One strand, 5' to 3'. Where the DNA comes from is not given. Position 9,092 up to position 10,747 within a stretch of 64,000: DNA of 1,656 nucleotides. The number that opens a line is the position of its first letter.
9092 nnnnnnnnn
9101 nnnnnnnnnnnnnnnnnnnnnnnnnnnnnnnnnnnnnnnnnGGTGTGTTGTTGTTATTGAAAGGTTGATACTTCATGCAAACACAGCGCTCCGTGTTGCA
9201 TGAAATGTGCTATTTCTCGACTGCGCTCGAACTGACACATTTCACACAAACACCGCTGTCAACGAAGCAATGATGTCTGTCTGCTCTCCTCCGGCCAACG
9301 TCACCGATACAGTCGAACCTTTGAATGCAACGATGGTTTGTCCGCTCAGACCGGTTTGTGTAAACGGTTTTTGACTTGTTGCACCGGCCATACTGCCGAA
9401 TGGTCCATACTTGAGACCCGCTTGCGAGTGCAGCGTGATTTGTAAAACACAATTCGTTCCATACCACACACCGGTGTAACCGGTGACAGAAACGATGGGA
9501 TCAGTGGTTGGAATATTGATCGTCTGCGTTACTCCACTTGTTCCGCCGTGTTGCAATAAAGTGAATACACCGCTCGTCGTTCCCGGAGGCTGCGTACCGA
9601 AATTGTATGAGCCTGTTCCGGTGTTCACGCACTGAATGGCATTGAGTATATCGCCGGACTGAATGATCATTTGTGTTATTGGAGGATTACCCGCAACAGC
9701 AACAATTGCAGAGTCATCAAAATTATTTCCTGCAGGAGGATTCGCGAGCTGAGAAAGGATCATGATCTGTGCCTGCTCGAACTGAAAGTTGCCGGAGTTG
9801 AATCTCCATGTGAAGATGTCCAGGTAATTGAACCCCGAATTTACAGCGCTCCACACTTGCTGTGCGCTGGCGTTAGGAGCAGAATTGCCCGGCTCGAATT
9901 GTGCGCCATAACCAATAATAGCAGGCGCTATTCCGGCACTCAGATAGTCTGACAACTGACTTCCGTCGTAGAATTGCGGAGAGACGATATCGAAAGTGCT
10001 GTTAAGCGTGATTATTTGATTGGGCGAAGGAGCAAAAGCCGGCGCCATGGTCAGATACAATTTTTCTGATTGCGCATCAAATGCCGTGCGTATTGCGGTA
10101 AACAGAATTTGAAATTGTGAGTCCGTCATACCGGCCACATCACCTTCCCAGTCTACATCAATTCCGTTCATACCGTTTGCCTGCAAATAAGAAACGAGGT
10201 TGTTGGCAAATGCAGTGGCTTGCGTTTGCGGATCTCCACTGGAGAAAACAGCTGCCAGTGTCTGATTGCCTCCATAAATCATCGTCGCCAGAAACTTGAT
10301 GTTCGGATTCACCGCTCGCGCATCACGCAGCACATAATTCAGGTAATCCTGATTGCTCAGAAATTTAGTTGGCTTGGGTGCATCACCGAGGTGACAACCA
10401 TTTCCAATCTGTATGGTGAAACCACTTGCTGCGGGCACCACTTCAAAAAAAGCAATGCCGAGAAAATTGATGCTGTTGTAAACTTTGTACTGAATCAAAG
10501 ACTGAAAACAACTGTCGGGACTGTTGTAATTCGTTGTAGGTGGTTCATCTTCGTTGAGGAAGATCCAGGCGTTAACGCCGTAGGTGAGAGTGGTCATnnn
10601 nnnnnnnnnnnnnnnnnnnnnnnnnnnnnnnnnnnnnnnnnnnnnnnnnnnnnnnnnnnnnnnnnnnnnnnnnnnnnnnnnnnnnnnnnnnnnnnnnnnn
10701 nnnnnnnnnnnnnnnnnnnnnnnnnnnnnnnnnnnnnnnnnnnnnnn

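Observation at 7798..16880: Cluster of eukaryote-like hydrolases without signal peptides (C39/PCS-like peptidase, hevamine-type GH18-jacalin fusion, GH64 glucanase) flanking the defense block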

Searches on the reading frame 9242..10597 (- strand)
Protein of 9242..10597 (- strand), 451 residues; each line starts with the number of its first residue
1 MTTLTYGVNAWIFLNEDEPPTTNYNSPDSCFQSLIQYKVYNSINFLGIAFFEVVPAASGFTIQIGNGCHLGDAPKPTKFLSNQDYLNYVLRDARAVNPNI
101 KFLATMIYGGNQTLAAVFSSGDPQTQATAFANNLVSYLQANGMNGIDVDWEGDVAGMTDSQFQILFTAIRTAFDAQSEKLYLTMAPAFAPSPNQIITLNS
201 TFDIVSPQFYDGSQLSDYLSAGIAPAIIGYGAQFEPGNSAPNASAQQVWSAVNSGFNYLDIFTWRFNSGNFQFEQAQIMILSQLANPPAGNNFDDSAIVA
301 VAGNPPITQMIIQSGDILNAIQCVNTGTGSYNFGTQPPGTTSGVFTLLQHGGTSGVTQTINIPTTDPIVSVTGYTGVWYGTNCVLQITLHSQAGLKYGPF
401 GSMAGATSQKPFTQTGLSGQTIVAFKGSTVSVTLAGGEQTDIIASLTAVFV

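Call 3: search_protein_families(library=pfam, proteins=[window:9242-10597:-], max_evalue=0.01)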
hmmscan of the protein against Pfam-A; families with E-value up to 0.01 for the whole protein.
window:9242-10597:- (451 aa): 3 families
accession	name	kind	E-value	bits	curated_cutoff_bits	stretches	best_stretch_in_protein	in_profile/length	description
PF00704.34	Glyco_hydro_18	-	1.7e-11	44.8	29.6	1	89-214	53-185/317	Glycosyl hydrolases family 18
PF01419.22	Jacalin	-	5.2e-08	33.9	22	1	346-428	48-125/136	Jacalin-like lectin domain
PF23916.1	TIM-barrel_EndoS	-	0.00063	20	27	1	124-253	82-212/238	Endo-beta-N-acetylglucosaminidase EndoS TIM-barrel domain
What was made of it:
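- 9242..10597 (-): 451-aa leaderless GH18 TIM barrel (about residues 7-290, with no chitinase insertion domain) fused to a jacalin-like beta-prism (about residues 300-451). Call 3 (Pfam GH18, Jacalin; weak EndoS TIM barrel).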

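Call 4: search_protein_families(library=ncbifam, proteins=[window:9242-10597:-], max_evalue=0.01)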
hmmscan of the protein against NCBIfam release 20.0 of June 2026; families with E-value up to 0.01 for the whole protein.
window:9242-10597:- (451 aa): 0 families

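Call 8: search_solved_structures(query=window:9242-10597:-, max_evalue=0.1, show_alignments=2)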
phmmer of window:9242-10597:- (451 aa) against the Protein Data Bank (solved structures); distinct sequences matched with E-value up to 0.1: 35.
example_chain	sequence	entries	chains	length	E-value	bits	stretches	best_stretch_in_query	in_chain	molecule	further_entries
5gzu_A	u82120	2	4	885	3.4e-08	36.1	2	82-197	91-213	Chitinase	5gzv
4uri_A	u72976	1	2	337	1.3e-06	30.8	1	81-178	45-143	CHITINASE-RELATED AGGLUTININ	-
8hw6_A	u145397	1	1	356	1.1e-05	27.8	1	86-212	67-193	Chitinase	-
3aqu_A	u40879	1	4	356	0.00023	23.5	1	81-249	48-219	At4g19810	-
8hw7_A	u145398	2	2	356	0.00075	21.7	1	86-211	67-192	Chitinase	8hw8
9i2p_A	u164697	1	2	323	0.00091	21.5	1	127-211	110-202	chitinase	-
1itx_A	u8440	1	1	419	0.0013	20.9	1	92-161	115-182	Glycosyl Hydrolase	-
3g6l_A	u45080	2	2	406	0.0014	20.9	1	106-251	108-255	Chitinase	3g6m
5wup_A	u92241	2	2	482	0.0016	20.7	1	96-203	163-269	Chitinase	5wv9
1wno_A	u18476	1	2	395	0.0016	20.6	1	97-196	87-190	Chitinase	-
1w9p_A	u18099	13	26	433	0.0019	20.4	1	97-195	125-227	CHITINASE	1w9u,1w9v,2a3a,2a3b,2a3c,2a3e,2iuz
6kxn_A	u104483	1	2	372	0.0039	19.4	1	89-160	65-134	Family 18 chitinase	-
6kst_A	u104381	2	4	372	0.0039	19.4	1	89-160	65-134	Family 18 chitinase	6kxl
6epb_A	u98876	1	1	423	0.0042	19.3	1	110-254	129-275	Endochitinase 42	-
1c3k_A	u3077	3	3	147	0.0059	18.8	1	344-419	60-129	AGGLUTININ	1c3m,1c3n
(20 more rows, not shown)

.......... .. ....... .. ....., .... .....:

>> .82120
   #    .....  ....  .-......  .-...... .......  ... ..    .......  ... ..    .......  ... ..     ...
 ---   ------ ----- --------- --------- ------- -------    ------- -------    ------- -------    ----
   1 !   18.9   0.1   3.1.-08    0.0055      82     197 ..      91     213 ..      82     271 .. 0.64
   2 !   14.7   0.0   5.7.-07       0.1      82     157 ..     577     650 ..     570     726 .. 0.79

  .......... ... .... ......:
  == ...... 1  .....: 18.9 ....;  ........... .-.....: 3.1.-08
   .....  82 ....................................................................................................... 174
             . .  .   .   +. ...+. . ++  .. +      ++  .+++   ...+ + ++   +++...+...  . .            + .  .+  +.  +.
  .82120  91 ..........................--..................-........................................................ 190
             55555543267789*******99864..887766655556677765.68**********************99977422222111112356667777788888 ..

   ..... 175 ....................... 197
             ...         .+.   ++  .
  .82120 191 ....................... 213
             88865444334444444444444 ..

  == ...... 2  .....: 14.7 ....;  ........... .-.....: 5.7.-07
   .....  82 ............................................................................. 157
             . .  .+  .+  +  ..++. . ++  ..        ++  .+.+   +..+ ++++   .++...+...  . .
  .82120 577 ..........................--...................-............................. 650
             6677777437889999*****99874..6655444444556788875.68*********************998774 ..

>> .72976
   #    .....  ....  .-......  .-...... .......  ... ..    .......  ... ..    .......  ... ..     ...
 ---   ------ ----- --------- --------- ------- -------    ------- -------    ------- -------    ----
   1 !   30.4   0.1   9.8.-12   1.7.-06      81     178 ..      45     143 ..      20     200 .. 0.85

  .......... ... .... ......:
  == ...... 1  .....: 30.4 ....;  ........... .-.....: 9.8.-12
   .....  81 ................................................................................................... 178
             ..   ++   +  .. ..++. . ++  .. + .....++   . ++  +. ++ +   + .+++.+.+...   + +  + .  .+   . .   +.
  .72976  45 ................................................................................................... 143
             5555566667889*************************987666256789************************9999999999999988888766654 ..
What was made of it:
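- On Glycoside hydrolase family 18: The first Asp is Asn; it is His in the plant class V chitinase-related agglutinin (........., call 8).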

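Call 30: search_protein_families(library=padloc, proteins=[window:9242-10597:-], max_evalue=0.01)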
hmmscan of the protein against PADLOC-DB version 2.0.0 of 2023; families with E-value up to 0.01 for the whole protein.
window:9242-10597:- (451 aa): 0 families

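Call 40: find_homologous_proteins(query=window:9242-10597:-)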
Query window:9242-10597:- (451 aa): 167 proteins with E <= 0.001 among 8000 candidates; the best 120 are listed.
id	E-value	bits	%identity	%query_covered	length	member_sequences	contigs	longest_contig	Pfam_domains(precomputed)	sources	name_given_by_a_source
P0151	3.1e-284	961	96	100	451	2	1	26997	PF00704.35,PF01419.23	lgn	-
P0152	4.6e-258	874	87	100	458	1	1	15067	PF00704.35,PF01419.23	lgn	-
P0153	9.2e-242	821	83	100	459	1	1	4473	PF00704.35,PF01419.23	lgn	-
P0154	4.1e-238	809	81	100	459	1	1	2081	PF00704.35,PF01419.23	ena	-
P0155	3.2e-223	760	76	99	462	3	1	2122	PF00704.35,PF01419.23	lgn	-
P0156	6.3e-217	739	75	99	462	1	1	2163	PF00704.35,PF01419.23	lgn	-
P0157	1.4e-215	734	76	100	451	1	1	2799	PF00704.35,PF01419.23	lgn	-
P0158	1.4e-215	734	73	100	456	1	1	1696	PF00704.35,PF01419.23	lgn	-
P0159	1.6e-214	731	75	98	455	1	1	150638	PF00704.35,PF01419.23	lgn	-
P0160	3.6e-214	730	74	99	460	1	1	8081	PF00704.35,PF01419.23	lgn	-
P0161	5.8e-214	729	74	100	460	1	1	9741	PF00704.35,PF01419.23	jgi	jgi:hypothetical protein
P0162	8.2e-214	729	75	100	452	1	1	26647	PF00704.35,PF01419.23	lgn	-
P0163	5.7e-213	726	73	100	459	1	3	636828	PF00704.35,PF01419.23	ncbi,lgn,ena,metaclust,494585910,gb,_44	metaclust:\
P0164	1.5e-212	724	73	99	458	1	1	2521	PF00704.35,PF01419.23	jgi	jgi:hypothetical protein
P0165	4.2e-211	720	73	99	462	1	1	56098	PF00704.35,PF01419.23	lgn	-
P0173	8.1e-203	692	70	100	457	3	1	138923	PF00704.35,PF01419.23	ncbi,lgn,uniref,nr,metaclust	ncbi:glycosyl hydrolase family 18 protein [Desulfobacter vibrioformis]|uniref:glycosyl hydrolase fam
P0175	1.0e-199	682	68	100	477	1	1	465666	PF00704.35,PF01419.23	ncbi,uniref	ncbi:glycosyl hydrolase family 18 protein [Tenacibaculum xiamenense]|uniref:glycosyl hydrolase famil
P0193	1.8e-188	645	67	100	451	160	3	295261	PF00704.35,PF01419.23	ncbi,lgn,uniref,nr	ncbi:glycosyl hydrolase family 18 protein [Burkholderia cepacia]|uniref:glycosyl hydrolase family 18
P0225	3.9e-182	624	66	100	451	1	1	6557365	PF00704.35,PF01419.23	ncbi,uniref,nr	ncbi:hypothetical protein UNDKW_3927 [Undibacterium sp. KW1]|uniref:glycosyl hydrolase family 18 pro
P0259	1.0e-173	596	63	100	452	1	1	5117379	PF00704.35,PF01419.23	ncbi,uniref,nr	ncbi:jacalin-like lectin [Chromobacterium sp. IIBBL 290-4]|uniref:jacalin-like lectin n=1 Tax=Chromo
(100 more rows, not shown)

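Call 41: find_encoding_contigs(protein=P0193, flank=10000, max_places=2)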
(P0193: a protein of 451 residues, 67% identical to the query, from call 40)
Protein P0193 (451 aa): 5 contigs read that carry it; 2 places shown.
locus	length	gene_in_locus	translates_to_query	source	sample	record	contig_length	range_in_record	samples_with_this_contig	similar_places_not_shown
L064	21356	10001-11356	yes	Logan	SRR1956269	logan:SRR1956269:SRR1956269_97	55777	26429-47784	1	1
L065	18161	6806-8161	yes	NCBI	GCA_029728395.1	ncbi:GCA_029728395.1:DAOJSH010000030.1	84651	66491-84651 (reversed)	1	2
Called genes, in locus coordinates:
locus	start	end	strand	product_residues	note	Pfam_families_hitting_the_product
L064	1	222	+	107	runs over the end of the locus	PF03658:Ub-RnfH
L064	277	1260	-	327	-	PF00892:EamA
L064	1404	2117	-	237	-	PF08450:SGL (faint), PF05096:Glu_cyclase_2 (faint), PF21959:DUF6923 (faint)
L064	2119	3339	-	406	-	-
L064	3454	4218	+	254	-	PF05988:DUF899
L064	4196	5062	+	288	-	PF09948:PpoB2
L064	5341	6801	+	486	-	PF00478:IMPDH, PF00571:CBS, PF03060:NMO, PF00977:His_biosynth (faint), PF01070:FMN_dh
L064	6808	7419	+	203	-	-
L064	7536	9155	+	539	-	PF00117:GATase, PF07722:Peptidase_C26, PF02540:NAD_synthase (weak), PF00958:GMP_synt_C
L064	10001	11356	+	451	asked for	PF00704:Glyco_hydro_18, PF01419:Jacalin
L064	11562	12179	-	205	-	PF00929:RNase_T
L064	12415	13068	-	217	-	PF01965:DJ-1_PfpI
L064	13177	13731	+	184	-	PF00440:TetR_N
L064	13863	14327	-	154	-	PF00583:Acetyltransf_1, PF13508:Acetyltransf_7, PF13673:Acetyltransf_10, PF08445:FR47 (weak)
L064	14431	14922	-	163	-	PF00293:NUDIX, PF14815:NUDIX_4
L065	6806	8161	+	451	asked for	PF00704:Glyco_hydro_18, PF01419:Jacalin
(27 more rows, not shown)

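Call 42: find_encoding_contigs(protein=P0259, flank=10000, max_places=1)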
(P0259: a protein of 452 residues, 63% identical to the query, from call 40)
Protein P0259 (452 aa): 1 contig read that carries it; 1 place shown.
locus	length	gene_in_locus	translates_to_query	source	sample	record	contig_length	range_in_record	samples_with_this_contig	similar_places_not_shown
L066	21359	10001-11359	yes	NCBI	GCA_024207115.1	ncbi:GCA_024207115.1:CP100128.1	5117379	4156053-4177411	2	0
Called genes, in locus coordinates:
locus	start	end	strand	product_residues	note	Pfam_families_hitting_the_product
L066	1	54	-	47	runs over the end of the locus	-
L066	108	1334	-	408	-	PF00872:Transposase_mut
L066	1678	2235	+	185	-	-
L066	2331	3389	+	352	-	-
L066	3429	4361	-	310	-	PF13737:DDE_Tnp_1_5, PF01609:DDE_Tnp_1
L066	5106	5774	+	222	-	-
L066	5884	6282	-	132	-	-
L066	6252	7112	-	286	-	-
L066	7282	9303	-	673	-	-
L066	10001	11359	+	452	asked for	PF00704:Glyco_hydro_18, PF01419:Jacalin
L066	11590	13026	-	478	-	PF00009:GTP_EFTU, PF01926:MMR_HSR1 (faint), PF22594:GTP-eEF1A_C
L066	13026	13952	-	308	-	PF01507:PAPS_reduct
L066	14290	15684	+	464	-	PF02465:FliD_N, PF07195:FliD_C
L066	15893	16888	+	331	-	PF02016:Peptidase_S66, PF17676:Peptidase_S66C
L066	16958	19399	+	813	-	PF02129:Peptidase_S15 (faint), PF00326:Peptidase_S9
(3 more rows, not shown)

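Call 43: find_encoding_contigs(protein=P0175, flank=10000, max_places=1)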
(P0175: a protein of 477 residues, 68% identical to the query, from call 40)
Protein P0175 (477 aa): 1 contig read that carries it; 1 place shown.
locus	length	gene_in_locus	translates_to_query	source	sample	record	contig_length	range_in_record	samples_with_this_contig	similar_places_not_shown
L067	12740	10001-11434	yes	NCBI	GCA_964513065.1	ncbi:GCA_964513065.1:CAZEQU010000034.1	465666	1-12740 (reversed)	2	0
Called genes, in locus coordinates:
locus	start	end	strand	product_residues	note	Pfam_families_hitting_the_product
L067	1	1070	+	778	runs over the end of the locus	PF04471:Mrr_cat (faint), PF20720:nSTAND3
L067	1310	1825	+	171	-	-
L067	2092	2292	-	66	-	-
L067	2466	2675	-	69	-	-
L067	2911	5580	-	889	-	PF25873:WHD_MalT, PF07719:TPR_2 (faint), PF13181:TPR_8 (faint), PF13424:TPR_12 (faint), PF17874:TPR_MalT, PF00196:GerE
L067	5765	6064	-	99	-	-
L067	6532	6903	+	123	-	-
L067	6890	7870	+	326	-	-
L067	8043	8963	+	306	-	PF14528:LAGLIDADG_3 (faint)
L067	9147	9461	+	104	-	PF03992:ABM (weak)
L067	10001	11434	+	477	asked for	PF00704:Glyco_hydro_18, PF01419:Jacalin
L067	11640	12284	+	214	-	PF05724:TPMT, PF13489:Methyltransf_23, PF03848:TehB, PF05175:MTS (faint), PF13649:Methyltransf_25, PF13847:Methyltransf_31, PF08241:Methyltransf_11, PF08242:Methyltransf_12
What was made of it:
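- One Tenacibaculum GH18-jacalin locus lies near nSTAND3/Mrr and STAND-type genes (call 43).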

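Call 54: list_cluster_members(proteins=[P0193, P0225, P0173])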
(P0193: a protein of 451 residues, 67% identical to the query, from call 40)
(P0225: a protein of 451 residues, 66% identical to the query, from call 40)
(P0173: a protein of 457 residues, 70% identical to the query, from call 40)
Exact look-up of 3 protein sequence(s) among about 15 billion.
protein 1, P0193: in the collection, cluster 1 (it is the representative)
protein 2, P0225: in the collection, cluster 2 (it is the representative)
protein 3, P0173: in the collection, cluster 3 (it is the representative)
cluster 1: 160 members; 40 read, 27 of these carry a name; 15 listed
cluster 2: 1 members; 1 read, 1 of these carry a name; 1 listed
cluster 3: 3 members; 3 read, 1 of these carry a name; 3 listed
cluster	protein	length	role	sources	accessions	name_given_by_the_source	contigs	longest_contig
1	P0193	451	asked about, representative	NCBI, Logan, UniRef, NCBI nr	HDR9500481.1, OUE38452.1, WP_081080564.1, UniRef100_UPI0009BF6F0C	glycosyl hydrolase family 18 protein [Burkholderia cepacia] | glycosyl hydrolase family 18 protein n=1 Tax=Burkholderia cepacia TaxID=292 ...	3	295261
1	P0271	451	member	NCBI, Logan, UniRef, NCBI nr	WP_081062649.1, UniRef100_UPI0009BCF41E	glycosyl hydrolase family 18 protein [Burkholderia cepacia] | glycosyl hydrolase family 18 protein n=1 Tax=Burkholderia cepacia TaxID=292 ...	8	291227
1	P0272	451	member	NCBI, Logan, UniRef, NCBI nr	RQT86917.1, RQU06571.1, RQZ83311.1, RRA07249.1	glycosyl hydrolase family 18 protein [Burkholderia cepacia] | glycosyl hydrolase family 18 protein n=1 Tax=Burkholderia cepacia TaxID=292 ...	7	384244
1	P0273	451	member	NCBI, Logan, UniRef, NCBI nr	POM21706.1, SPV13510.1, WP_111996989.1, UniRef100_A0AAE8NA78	Predicted glycosyl hydrolase [Burkholderia cepacia] | chitinase n=1 Tax=Burkholderia cepacia TaxID=292 RepID=A0AAE8NA78_BURCE | glycosyl hydrolase family 18 protein [Burkholderia cepacia]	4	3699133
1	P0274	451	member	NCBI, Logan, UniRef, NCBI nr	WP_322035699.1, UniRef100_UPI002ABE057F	glycosyl hydrolase family 18 protein [Burkholderia cepacia] | glycosyl hydrolase family 18 protein n=1 Tax=Burkholderia cepacia TaxID=292 ...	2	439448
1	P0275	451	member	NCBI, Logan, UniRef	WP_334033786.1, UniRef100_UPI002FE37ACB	glycosyl hydrolase family 18 protein [Burkholderia cepacia] | glycosyl hydrolase family 18 protein n=1 Tax=Burkholderia cepacia TaxID=292 ...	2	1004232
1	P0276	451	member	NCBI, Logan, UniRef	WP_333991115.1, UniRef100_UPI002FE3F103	glycosyl hydrolase family 18 protein [Burkholderia cepacia] | glycosyl hydrolase family 18 protein n=1 Tax=Burkholderia cepacia TaxID=292 ...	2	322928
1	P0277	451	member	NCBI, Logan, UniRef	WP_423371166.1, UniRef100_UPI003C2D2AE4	glycosyl hydrolase family 18 protein [Burkholderia sp. LMG 32019] | glycosyl hydrolase family 18 protein n=1 Tax=Burkholderia sp. LMG 32019 TaxID=3158173 ...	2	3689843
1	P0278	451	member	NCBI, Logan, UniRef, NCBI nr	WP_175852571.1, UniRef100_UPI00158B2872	glycosyl hydrolase family 18 protein [Burkholderia cepacia] | glycosyl hydrolase family 18 protein n=1 Tax=Burkholderia cepacia TaxID=292 ...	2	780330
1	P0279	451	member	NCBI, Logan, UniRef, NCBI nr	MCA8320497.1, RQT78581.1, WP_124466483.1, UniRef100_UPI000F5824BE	glycosyl hydrolase family 18 protein [Burkholderia cepacia] | glycosyl hydrolase family 18 protein n=1 Tax=Burkholderia cepacia TaxID=292 ...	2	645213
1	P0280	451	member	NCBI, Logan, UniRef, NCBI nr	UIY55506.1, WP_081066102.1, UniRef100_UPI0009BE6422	glycosyl hydrolase family 18 protein [Burkholderia cepacia] | glycosyl hydrolase family 18 protein n=1 Tax=Burkholderia cepacia TaxID=292 ...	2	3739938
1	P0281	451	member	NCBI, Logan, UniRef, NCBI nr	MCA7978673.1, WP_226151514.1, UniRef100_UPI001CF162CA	hypothetical protein LGM57_20280 [Burkholderia cepacia] | glycosyl hydrolase family 18 protein n=1 Tax=Burkholderia cepacia TaxID=292 ... | glycosyl hydrolase family 18 protein [Burkholderia cepacia]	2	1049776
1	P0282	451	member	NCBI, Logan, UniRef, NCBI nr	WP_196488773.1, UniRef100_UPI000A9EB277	glycosyl hydrolase family 18 protein [Burkholderia cepacia] | glycosyl hydrolase family 18 protein n=1 Tax=Burkholderia cepacia TaxID=292 ...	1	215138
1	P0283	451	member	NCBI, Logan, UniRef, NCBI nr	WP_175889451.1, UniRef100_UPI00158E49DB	glycosyl hydrolase family 18 protein [Burkholderia cepacia] | glycosyl hydrolase family 18 protein n=1 Tax=Burkholderia cepacia TaxID=292 ...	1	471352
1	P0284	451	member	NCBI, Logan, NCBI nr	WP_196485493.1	glycosyl hydrolase family 18 protein [Burkholderia cepacia]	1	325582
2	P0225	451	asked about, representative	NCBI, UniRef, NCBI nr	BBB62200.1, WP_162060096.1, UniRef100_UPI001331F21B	hypothetical protein UNDKW_3927 [Undibacterium sp. KW1] | glycosyl hydrolase family 18 protein n=1 Tax=Undibacterium sp. KW1 TaxID=2058624 ... | glycosyl hydrolase family 18 protein [Undibacterium sp. KW1]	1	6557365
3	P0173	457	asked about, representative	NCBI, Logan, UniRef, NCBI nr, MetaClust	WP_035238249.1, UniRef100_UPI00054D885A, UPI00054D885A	glycosyl hydrolase family 18 protein [Desulfobacter vibrioformis] | glycosyl hydrolase family 18 protein n=1 Tax=Desulfobacter vibrioformis TaxID=34031 ... | status=active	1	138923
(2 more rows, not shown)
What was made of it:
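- Relatives occur in anaerobes such as Desulfobacter (calls 40, 54).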
